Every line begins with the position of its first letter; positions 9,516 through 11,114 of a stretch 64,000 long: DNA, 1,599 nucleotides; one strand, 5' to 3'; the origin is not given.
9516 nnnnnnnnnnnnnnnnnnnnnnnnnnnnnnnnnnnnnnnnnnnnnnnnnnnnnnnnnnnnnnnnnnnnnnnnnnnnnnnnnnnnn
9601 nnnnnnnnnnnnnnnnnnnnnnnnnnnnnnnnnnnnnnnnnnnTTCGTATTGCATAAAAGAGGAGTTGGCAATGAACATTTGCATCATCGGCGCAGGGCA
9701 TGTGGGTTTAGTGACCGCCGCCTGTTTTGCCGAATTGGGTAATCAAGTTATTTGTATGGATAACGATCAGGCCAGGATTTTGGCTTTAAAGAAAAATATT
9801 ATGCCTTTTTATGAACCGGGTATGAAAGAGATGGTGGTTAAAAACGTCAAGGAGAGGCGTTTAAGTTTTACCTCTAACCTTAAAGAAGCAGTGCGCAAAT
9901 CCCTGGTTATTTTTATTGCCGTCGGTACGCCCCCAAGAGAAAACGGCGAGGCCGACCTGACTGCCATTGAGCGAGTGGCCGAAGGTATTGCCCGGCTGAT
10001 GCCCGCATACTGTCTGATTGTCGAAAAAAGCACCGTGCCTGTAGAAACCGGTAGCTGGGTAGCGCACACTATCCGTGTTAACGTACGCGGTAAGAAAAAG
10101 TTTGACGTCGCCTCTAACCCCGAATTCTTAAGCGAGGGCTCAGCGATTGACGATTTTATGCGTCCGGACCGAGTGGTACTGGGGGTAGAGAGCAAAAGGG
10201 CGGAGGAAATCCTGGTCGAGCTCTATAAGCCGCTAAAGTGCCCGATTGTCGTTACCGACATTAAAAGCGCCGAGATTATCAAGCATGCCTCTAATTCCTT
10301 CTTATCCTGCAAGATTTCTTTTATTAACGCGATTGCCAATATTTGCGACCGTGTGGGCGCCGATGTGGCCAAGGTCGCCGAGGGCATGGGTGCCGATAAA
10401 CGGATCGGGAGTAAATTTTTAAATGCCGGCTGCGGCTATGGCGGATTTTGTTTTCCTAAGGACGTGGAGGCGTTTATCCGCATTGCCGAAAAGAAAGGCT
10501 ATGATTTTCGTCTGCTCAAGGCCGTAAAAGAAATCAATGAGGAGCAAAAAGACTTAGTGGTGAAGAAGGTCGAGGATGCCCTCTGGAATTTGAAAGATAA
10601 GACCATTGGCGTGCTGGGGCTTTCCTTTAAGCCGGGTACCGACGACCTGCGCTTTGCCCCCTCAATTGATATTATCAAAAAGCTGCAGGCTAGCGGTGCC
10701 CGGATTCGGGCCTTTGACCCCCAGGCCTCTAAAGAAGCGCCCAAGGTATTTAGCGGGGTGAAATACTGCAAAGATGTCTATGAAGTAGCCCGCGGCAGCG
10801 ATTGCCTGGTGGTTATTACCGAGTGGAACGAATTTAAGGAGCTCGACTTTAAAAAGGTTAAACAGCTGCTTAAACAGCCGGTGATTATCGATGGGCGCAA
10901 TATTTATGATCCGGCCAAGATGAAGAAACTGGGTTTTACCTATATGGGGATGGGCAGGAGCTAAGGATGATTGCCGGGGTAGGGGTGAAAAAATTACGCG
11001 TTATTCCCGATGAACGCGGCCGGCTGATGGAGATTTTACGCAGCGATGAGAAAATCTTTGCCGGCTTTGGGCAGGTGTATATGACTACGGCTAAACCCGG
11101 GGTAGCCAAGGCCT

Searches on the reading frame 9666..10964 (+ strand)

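Call 10: search_protein_families(library=pfam, proteins=[window:9666-10964:+], max_evalue=0.001)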
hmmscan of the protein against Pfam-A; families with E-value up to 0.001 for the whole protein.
window:9666-10964:+ (432 aa): 11 families
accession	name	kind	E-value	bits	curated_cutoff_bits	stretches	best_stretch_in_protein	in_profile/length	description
PF03721.20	UDPG_MGDP_dh_N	-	1.5e-61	207.7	27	1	3-186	1-187/187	UDP-glucose/GDP-mannose dehydrogenase family, NAD binding domain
PF03720.21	UDPG_MGDP_dh_C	-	9.6e-37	125.9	30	1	315-416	1-103/103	UDP-glucose/GDP-mannose dehydrogenase family, UDP binding domain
PF00984.24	UDPG_MGDP_dh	-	1.8e-36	124.5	25.4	1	200-292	1-93/94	UDP-glucose/GDP-mannose dehydrogenase family, central domain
PF03807.23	F420_oxidored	-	3.5e-09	37.6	21.6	0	5-86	2-67/94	NADP oxidoreductase coenzyme F420-dependent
PF02826.25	2-Hacid_dh_C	-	6.2e-07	29.4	25.1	0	283-387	7-101/178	D-isomer specific 2-hydroxyacid dehydrogenase, NAD binding domain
PF02558.23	ApbA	-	7e-06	26.2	22.2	1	5-74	1-62/150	Ketopantoate reductase PanE/ApbA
PF02737.24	3HCDH_N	-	7.1e-06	26.5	22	1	5-82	2-83/180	3-hydroxyacyl-CoA dehydrogenase, NAD binding domain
PF07992.20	Pyr_redox_2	-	5.8e-05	23.1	26.1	0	4-68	144-200/291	Pyridine nucleotide-disulphide oxidoreductase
PF01210.29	NAD_Gly3P_dh_N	-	6.9e-05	23.3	23.1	0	4-88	1-79/158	NAD-dependent glycerol-3-phosphate dehydrogenase N-terminus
PF00070.33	Pyr_redox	-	0.00036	21.4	22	0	5-63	2-52/82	Pyridine nucleotide-disulphide oxidoreductase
PF03446.21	NAD_binding_2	-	0.00047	20.7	21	0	4-128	1-99/161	NAD binding domain of 6-phosphogluconate dehydrogenase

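Call 71: search_protein_families(library=ncbifam, proteins=[window:9666-10964:+], max_evalue=0.00001)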
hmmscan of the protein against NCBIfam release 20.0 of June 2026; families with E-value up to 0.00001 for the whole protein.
window:9666-10964:+ (432 aa): 7 families
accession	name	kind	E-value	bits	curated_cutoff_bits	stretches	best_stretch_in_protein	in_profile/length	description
NF047673.2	TeichurnBiosyTuaD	equivalog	3.4e-171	570.2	700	1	4-431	3-431/439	UDP-glucose 6-dehydrogenase TuaD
TIGR03026.1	NDP-sugDHase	subfamily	9e-142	472.6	189.8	1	3-412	1-413/413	nucleotide sugar dehydrogenase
NF041297.1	UDPGDh_AglM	equivalog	1.9e-110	369.8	670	1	3-417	1-420/429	UDP-glucose 6-dehydrogenase AglM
NF040825.1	UDPMaNacDH_Arch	equivalog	7.5e-56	189.8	750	1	3-431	1-415/418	UDP-N-acetyl-D-mannosamine dehydrogenase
NF008286.0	PRK11064.1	equivalog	1.7e-47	161.9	459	1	4-411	5-416/420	UDP-N-acetyl-D-mannosamine dehydrogenase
NF011631.0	PRK15057.1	equivalog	2.8e-39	135.4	757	1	3-381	1-363/388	UDP-glucose 6-dehydrogenase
NF011729.0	PRK15182.1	equivalog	8.3e-21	74.2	592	1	4-404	8-405/425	Vi polysaccharide biosynthesis UDP-N-acetylglucosamine C-6 dehydrogenase TviB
